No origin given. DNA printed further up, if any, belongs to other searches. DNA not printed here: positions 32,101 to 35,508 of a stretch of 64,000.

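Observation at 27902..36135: Tandem ~1300/1440-aa paralogues: candidate new polysaccharide-active enzyme family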

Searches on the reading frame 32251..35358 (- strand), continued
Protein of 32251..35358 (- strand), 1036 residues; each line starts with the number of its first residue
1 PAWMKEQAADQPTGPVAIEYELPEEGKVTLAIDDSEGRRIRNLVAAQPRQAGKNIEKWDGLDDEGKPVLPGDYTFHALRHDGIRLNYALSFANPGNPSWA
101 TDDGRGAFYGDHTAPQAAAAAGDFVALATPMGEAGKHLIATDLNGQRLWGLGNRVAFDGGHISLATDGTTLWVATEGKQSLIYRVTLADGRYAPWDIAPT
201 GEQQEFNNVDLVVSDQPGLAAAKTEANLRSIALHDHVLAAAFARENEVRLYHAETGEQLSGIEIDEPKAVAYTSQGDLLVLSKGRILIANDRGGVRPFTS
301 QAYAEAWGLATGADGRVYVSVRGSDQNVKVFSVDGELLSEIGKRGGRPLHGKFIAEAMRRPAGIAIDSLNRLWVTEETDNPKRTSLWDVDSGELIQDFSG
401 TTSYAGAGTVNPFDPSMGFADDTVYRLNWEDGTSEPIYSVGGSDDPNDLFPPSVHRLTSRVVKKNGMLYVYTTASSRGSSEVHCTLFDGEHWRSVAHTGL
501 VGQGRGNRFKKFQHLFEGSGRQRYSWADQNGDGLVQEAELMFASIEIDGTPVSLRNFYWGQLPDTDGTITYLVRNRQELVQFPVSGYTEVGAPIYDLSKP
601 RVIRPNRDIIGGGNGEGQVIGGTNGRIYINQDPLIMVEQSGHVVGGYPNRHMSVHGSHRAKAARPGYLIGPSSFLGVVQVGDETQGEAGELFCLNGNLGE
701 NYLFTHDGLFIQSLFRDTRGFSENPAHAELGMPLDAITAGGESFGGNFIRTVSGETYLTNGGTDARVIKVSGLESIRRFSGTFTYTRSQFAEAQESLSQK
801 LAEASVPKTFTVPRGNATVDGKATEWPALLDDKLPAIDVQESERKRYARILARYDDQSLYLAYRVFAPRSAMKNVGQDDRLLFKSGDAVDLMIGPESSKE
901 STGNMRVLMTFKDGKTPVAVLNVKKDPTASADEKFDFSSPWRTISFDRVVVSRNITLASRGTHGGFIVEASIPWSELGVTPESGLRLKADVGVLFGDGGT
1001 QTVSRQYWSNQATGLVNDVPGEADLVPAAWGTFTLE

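Call 33: find_related_loci(query=A1, collection=genome_contigs, flank=10000)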
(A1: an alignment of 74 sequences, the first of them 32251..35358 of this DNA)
Query A1 (1036 aa) in genome_contigs; peptide patterns used: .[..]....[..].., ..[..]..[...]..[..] (x = any residue, [..] = any of these).
336 stretches matched a pattern; 240 encode a relative of the query (tblastn E <= 1e-3); the best 80 are kept; 78 distinct loci.
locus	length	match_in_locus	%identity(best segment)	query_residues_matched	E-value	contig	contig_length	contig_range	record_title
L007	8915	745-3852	94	1-1036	0e+0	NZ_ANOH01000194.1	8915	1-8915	Rhodopirellula sallentina SM41 cSM410195, whole genome shotgun sequence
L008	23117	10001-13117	81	1-1036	0e+0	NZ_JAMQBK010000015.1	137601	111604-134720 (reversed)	Aporhodopirellula aestuarii strain ICT_H3.1 contig_15, whole genome shotgun sequence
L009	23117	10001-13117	80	1-1036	0e+0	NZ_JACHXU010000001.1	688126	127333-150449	Aporhodopirellula rubra strain CECT 8075 Ga0372409_01, whole genome shotgun sequence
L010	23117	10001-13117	80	1-1036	0e+0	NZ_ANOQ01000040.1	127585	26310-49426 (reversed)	Rhodopirellula sp. SWK7 cSWK70043, whole genome shotgun sequence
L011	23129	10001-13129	76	1-1036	0e+0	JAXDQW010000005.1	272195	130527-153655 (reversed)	MAG: Chthoniobacter sp. isolate BP_744 scaffold_929322, whole genome shotgun sequence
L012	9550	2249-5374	75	1-1036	0e+0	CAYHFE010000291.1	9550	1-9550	MAG TPA_asm: uncultured Verrucomicrobiota bacterium isolate ERP119702_co1_132 genome assembly, contig: NODE_9708_length_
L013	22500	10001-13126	76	1-1036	0e+0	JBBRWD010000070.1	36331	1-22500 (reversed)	MAG: Limisphaerales bacterium isolate La4_concoct.005 La4_concoct.005_K_3332506_L_36331_cov_49.9606, whole genome shotgu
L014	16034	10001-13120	72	1-1036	0e+0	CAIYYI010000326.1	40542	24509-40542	MAG: uncultured Verrucomicrobia bacterium isolate Loclat_bin-16082 genome assembly, contig: bin-16082:326/709, whole gen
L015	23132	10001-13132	68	2-1036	0e+0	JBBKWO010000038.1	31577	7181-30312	MAG: Opitutaceae bacterium isolate metabat_bins.276 k119_2973431, whole genome shotgun sequence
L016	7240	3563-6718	65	2-1036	0e+0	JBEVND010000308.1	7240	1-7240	MAG: Rariglobus sp. isolate T4R4BO_autometa_bin_0006 T4R4BO_autometa_bin_0006_k133_3775858, whole genome shotgun sequenc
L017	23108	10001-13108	62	2-1036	0e+0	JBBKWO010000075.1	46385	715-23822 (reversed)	MAG: Opitutaceae bacterium isolate metabat_bins.276 k119_361038, whole genome shotgun sequence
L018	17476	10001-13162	57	1-1036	0e+0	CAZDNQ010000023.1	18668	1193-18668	MAG TPA_asm: uncultured Victivallis sp. isolate SRP089250_co1_121 genome assembly, contig: NODE_4887_length_18668_cov_3.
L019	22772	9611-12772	57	1-1036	0e+0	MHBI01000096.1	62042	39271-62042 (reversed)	MAG: Lentisphaerae bacterium GWF2_50_93 gwf2_scaffold_619, whole genome shotgun sequence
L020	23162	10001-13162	56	1-1036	0e+0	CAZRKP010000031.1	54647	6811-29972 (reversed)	MAG TPA_asm: uncultured Victivallis sp. isolate binchicken_co273_45 genome assembly, contig: NODE_648_length_54647_cov_6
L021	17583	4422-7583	56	1-1036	0e+0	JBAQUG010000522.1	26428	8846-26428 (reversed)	MAG: Victivallales bacterium isolate MFD12006_ilm_asm_bin38 k127_125162, whole genome shotgun sequence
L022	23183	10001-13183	55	1-1036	0e+0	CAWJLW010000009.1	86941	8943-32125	MAG: uncultured bacterium isolate MFD02581.bin.1.61 genome assembly, contig: contig_36414, whole genome shotgun sequence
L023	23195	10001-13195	55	1-1036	0e+0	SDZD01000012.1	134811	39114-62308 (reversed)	MAG: bacterium isolate PMG_196 scaffold_190, whole genome shotgun sequence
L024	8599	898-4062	55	1-1036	0e+0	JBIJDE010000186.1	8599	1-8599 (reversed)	MAG: Armatimonadota bacterium isolate ME2006-08-22D15_3300044611_group2_bin191 Rohwer_bin399_scaffold_11816_c1, whole ge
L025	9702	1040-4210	53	1-1036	0e+0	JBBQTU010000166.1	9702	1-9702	MAG: Tepidisphaerales bacterium isolate Co_metawrap_1860 Cmw_1860_k141_13072154_length_9702_cov_12.9950, whole genome sh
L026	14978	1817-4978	53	1-1036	0e+0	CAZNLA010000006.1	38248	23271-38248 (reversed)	MAG TPA_asm: uncultured bacterium isolate SRP284006_co1_27 genome assembly, contig: NODE_1496_length_38248_cov_6.330087,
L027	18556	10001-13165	54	1-1036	0e+0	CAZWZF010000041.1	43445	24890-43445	MAG TPA_asm: uncultured bacterium isolate SRP142039_co1_38 genome assembly, contig: NODE_448_length_43445_cov_21.429615,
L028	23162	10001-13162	58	1-1036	0e+0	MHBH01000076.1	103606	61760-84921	MAG: Lentisphaerae bacterium GWF2_49_21 gwf2_scaffold_631, whole genome shotgun sequence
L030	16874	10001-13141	53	1-1036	0e+0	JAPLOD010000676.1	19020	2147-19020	MAG: Planctomycetota bacterium isolate LacPavin_0920_SED3_MAG_65_12 LacPavin_0920_SED3_scaffold_3127789, whole genome sh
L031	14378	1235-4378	56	1-1036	0e+0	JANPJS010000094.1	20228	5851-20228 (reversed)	MAG: Abditibacteriaceae bacterium isolate VAR_61_metabat_366 VAR_61_k141_1271421, whole genome shotgun sequence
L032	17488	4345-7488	52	1-1036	0e+0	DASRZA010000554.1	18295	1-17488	MAG TPA_asm: Armatimonadota bacterium isolate SMAG_U13960 k141_1677027, whole genome shotgun sequence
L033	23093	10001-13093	53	14-1036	0e+0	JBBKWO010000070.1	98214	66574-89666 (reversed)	MAG: Opitutaceae bacterium isolate metabat_bins.276 k119_2184394, whole genome shotgun sequence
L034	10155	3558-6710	53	1-1036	0e+0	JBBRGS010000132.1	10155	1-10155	MAG: Armatimonadota bacterium isolate Co_metawrap_2655 Cmw_2655_k141_27193485_length_10155_cov_15.9940, whole genome sho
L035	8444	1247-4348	52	1-1036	0e+0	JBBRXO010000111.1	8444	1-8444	MAG: Armatimonadota bacterium isolate La4_metabat2.216 La4_metabat2.216_K_309428_L_8444_cov_13.9975, whole genome shotgu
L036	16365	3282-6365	52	14-1036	0e+0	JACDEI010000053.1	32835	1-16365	MAG: Planctomycetota bacterium isolate MGR_bin356 SD2902_NODE_177_length_32835_cov_5.645408, whole genome shotgun sequen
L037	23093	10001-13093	50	14-1036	0e+0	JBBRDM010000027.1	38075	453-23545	MAG: Chthonomonadales bacterium isolate Co_metawrap_2451 Cmw_2451_k141_4159755_length_38075_cov_8.0000, whole genome sho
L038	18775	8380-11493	51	1-1036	0e+0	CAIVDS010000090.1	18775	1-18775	MAG: uncultured Verrucomicrobia bacterium isolate Umea3_bin-4024 genome assembly, contig: bin-4024:090/114, whole genome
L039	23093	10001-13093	50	1-1036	0e+0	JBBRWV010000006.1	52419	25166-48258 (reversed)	MAG: Phycisphaerae bacterium isolate La4_metabat2.091 La4_metabat2.091_K_585069_L_52419_cov_13.9943, whole genome shotgu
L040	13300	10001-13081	51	1-1036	0e+0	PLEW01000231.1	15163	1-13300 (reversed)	MAG: Planctomycetota bacterium isolate bog_1363 73.20110800_S3S.47_contig_57630, whole genome shotgun sequence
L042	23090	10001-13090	50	14-1036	0e+0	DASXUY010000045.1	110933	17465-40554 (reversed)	MAG TPA_asm: Capsulimonadaceae bacterium isolate SMAG_U4730 k141_11805, whole genome shotgun sequence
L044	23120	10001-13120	51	1-1036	0e+0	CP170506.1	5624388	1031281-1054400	MAG: Chthoniobacteraceae bacterium isolate SH-KS-3 chromosome, complete genome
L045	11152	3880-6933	50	1-1036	0e+0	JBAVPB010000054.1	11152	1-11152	MAG: Chthoniobacteraceae bacterium isolate MFD00741_ilm_asm_bin14 k127_46047, whole genome shotgun sequence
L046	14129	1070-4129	49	1-1036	0e+0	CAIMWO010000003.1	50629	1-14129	MAG: uncultured Phycisphaerales bacterium isolate AM-2014_bin-1447 genome assembly, contig: bin-1447:03/97, whole genome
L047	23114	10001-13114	51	1-1036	0e+0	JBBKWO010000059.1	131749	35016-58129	MAG: Opitutaceae bacterium isolate metabat_bins.276 k119_54359, whole genome shotgun sequence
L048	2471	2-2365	57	254-1036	0e+0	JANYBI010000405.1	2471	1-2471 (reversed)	MAG: Lentisphaerae bacterium isolate GL140_5_metabat_62_sub GL140_5_k141_213707, whole genome shotgun sequence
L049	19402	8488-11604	50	8-1036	0e+0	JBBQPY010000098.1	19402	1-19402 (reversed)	MAG: Chthonomonadales bacterium isolate Co_metawrap_1542 Cmw_1542_k141_23760092_length_19402_cov_9.9981, whole genome sh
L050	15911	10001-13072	48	16-1036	0e+0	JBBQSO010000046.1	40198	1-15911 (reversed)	MAG: Planctomycetota bacterium isolate Co_metawrap_1754 Cmw_1754_k141_24261609_length_40198_cov_11.0000, whole genome sh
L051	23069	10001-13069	48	14-1036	0e+0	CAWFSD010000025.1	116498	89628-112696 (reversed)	MAG: uncultured Planctomycetota bacterium isolate MFD04580.bin.2.58 genome assembly, contig: contig_46675, whole genome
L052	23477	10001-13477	47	1-1036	0e+0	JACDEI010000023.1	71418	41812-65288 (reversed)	MAG: Planctomycetota bacterium isolate MGR_bin356 SD2902_NODE_54_length_71418_cov_5.793971, whole genome shotgun sequenc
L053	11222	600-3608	47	1-1036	0e+0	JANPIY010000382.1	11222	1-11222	MAG: Planctomycetota bacterium isolate VAR_61_metabat_487_sub VAR_61_k141_824961, whole genome shotgun sequence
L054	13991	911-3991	53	2-1036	0e+0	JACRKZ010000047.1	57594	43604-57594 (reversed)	MAG: Armatimonadetes bacterium isolate NC_groundwater_1868_Pr3_B-0.1um_69_17 SR2-18-B1_coassembly_57083, whole genome sh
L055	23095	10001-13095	53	14-1036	0e+0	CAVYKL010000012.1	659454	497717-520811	MAG: uncultured bacterium isolate MFD01275.bin.2.168 genome assembly, contig: contig_20557, whole genome shotgun sequenc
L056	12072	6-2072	54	340-1036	0e+0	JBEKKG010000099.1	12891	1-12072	MAG: Planctomycetota bacterium isolate SPRUCE 341 SPRUCE_341_99, whole genome shotgun sequence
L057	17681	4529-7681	55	1-1036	0e+0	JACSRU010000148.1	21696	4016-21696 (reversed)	MAG: Chthoniobacterales bacterium isolate VE2 contig-70_2642, whole genome shotgun sequence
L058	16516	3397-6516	54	1-1036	0e+0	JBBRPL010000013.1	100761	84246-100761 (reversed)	MAG: Chthoniobacterales bacterium isolate La1_metabat2.436 LA1C_B2.436_k141_462759L_100761_cov_14.0000, whole genome sho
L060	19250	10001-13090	48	1-1036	0e+0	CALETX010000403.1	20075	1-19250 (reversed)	MAG: uncultured bacterium isolate R1_Bin_Bin_98_1 genome assembly, contig: c_000003736264, whole genome shotgun sequence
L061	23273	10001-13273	45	1-1036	0e+0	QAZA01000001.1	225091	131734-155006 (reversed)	Verrucomicrobia bacterium LW23 LW23_contig_1, whole genome shotgun sequence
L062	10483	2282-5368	32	10-1036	3e-151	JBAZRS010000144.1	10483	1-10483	MAG: Victivallales bacterium isolate SO_2017_GW1_153 NODE_23674_length_10483_cov_0.865682_OW334_2017, whole genome shotg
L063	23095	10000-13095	50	1-1036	0e+0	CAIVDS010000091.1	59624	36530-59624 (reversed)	MAG: uncultured Verrucomicrobia bacterium isolate Umea3_bin-4024 genome assembly, contig: bin-4024:091/114, whole genome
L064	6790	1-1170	62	646-1036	4e-147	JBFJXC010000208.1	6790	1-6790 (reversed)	MAG: Lentisphaeria bacterium isolate Mix_sand19.2022.05.G.39 k141_4206871_length_6790_cov_10.0038, whole genome shotgun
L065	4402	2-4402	60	16-1036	5e-148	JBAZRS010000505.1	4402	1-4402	MAG: Victivallales bacterium isolate SO_2017_GW1_153 NODE_77271_length_4402_cov_0.782222_OW334_2017, whole genome shotgu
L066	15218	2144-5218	33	16-1036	9e-144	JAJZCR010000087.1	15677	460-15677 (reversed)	MAG: Planctomycetota bacterium isolate JA3.bin18 NODE_1928_length_15677_cov_5.277170, whole genome shotgun sequence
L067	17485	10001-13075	33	16-1036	1e-141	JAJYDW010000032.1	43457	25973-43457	MAG: Planctomycetota bacterium isolate DBS1-1.bin122 NODE_1288_length_43457_cov_3.944611, whole genome shotgun sequence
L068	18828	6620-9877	46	1-1036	0e+0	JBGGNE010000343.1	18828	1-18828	MAG: Candidatus Methylacidiphilales bacterium isolate bin.034 k141_2696099, whole genome shotgun sequence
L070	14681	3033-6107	32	16-1036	3e-138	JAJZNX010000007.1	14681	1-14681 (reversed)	MAG: Planctomycetota bacterium isolate MAS4.bin39 NODE_4729_length_14681_cov_3.150405, whole genome shotgun sequence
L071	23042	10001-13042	33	16-1036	3e-137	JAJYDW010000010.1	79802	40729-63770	MAG: Planctomycetota bacterium isolate DBS1-1.bin122 NODE_399_length_79802_cov_3.755996, whole genome shotgun sequence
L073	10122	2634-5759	33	3-1036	2e-135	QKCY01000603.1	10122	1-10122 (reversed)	MAG: Victivallales bacterium isolate SZUA-436 scaffold_24228, whole genome shotgun sequence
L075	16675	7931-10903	32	14-1036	4e-138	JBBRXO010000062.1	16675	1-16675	MAG: Armatimonadota bacterium isolate La4_metabat2.216 La4_metabat2.216_K_3158934_L_16675_cov_11.9847, whole genome shot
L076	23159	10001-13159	32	6-1036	4e-129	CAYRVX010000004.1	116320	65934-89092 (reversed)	MAG TPA_asm: uncultured Planctomycetaceae bacterium isolate SRP068000_co1_610 genome assembly, contig: NODE_76_length_11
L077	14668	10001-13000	32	14-1036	2e-126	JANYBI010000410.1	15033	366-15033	MAG: Lentisphaerae bacterium isolate GL140_5_metabat_62_sub GL140_5_k141_2308180, whole genome shotgun sequence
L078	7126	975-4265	30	1-1036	1e-125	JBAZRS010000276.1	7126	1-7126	MAG: Victivallales bacterium isolate SO_2017_GW1_153 NODE_39631_length_7126_cov_0.839691_OW334_2017, whole genome shotgu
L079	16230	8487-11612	31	3-1036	4e-121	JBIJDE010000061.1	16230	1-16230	MAG: Armatimonadota bacterium isolate ME2006-08-22D15_3300044611_group2_bin191 Rohwer_bin399_scaffold_1507_c2, whole gen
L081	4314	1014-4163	31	14-1036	6e-123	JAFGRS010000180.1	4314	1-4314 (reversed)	MAG: Lentisphaeria bacterium isolate Zod_Metabat.847 k87_1463010, whole genome shotgun sequence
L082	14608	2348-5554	30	14-1036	2e-117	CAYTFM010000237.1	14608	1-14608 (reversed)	MAG TPA_asm: uncultured Victivallales bacterium isolate binchicken_co232_176 genome assembly, contig: NODE_8087_length_1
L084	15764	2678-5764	40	3-1036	0e+0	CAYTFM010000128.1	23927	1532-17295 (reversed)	MAG TPA_asm: uncultured Victivallales bacterium isolate binchicken_co232_176 genome assembly, contig: NODE_3912_length_2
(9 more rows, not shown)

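Call 39: search_protein_families(library=pfam, proteins=[L023:5889-7214:+, L021:11546-13291:+, L018:4102-6090:-, L010:17533-19425:-, L033:16242-17279:-, L020:13222-16932:+, L019:12956-17563:+, L066:2006-5221:+], max_evalue=0.01)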
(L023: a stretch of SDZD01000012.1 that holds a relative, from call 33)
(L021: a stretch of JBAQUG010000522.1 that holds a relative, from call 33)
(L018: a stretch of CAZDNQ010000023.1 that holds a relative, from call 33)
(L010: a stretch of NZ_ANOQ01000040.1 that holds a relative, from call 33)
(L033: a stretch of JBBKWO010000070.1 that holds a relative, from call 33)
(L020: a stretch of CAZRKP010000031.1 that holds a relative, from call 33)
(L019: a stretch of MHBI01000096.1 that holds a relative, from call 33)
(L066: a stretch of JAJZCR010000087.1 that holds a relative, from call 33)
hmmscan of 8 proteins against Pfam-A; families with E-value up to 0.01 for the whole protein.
L023:5889-7214:+ (441 aa): 3 families
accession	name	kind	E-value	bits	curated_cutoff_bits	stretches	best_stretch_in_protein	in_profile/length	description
PF13472.12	Lipase_GDSL_2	-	2.7e-15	57.7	32.9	1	64-238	1-177/178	GDSL-like Lipase/Acylhydrolase family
PF00657.28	Lipase_GDSL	-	8.6e-08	33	23.6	1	62-147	1-94/208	GDSL-like Lipase/Acylhydrolase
PF25182.1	NonGDSL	-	0.00049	19.9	80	1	41-149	9-116/220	Non-GDSL lipase-like family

L021:11546-13291:+ (581 aa): 1 family
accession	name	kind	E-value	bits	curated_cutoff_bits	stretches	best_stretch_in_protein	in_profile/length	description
PF01436.27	NHL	-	3.4e-07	30.4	20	0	508-527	8-28/28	NHL repeat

L018:4102-6090:- (662 aa): 0 families

L010:17533-19425:- (630 aa): 0 families

L033:16242-17279:- (345 aa): 5 families
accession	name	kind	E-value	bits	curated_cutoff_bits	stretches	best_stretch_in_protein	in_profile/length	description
PF01408.29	GFO_IDH_MocA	-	9e-17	62.3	24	1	6-125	2-118/120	Oxidoreductase family, NAD-binding Rossmann fold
PF22725.1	GFO_IDH_MocA_C3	-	4.1e-13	49.9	27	1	136-255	2-123/124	GFO/IDH/MocA C-terminal domain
PF03447.22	NAD_binding_3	-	7.9e-09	36.7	24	1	11-124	1-114/116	Homoserine dehydrogenase, NAD binding domain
PF02894.22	GFO_IDH_MocA_C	-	9.2e-09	35.8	22.9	1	140-343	2-218/218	Oxidoreductase family, C-terminal alpha/beta domain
PF03435.24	Sacchrp_dh_NADP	-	4.5e-06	27.5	25.1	1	7-122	1-127/129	Saccharopine dehydrogenase NADP binding domain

L020:13222-16932:+ (1236 aa): 7 families
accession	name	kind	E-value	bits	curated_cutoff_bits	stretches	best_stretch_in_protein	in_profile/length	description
PF13860.13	FlgD_ig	-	7.8e-10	39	27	1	199-260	11-70/79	FlgD Ig-like domain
PF01436.27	NHL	-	1.1e-08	35.1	20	0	491-514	3-26/28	NHL repeat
PF21959.2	DUF6923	-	6.9e-06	26.5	27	1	338-515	43-201/234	Repeat of unknown function (DUF6923)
PF16819.11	DUF5074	-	0.00011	21.9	27.2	0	432-515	118-208/353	Domain of unknown function (DUF5074)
PF13360.13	PQQ_2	-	0.0026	17.9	27.6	0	414-522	27-140/233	Outer membrane protein assembly factor BamB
PF08450.18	SGL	-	0.0064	16.5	26.3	0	420-511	11-107/246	SMP-30/Gluconolactonase/LRE-like region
PF06452.16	CBM9_1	-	0.0065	16.8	23.4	0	1134-1199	90-157/185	Carbohydrate family 9 binding domain-like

L019:12956-17563:+ (1535 aa): 2 families
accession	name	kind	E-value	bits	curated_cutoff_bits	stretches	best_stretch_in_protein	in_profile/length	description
PF01436.27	NHL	-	6.6e-06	26.4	20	0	822-838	2-18/28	NHL repeat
PF08450.18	SGL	-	0.00011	22.4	26.3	0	759-808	175-223/246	SMP-30/Gluconolactonase/LRE-like region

L066:2006-5221:+ (1071 aa): 3 families
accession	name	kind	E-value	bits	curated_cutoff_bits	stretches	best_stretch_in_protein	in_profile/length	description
PF13860.13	FlgD_ig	-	1.7e-12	47.6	27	1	42-108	7-73/79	FlgD Ig-like domain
PF01436.27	NHL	-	8.9e-06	25.9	20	0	406-422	3-19/28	NHL repeat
PF08450.18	SGL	-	0.00025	21.2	26.3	0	338-390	172-223/246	SMP-30/Gluconolactonase/LRE-like region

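Call 89: search_solved_structures(query=L018:4102-6087:-, max_evalue=1)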
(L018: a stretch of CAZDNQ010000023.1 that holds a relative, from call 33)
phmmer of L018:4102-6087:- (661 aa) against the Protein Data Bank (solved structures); distinct sequences matched with E-value up to 1: 2.
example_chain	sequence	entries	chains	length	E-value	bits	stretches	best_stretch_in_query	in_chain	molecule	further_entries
2wsk_A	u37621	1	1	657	0.00029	22.5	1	362-468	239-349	GLYCOGEN DEBRANCHING ENZYME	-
2lcl_A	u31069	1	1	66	0.91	10.9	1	528-582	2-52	Transcriptional activator rfaH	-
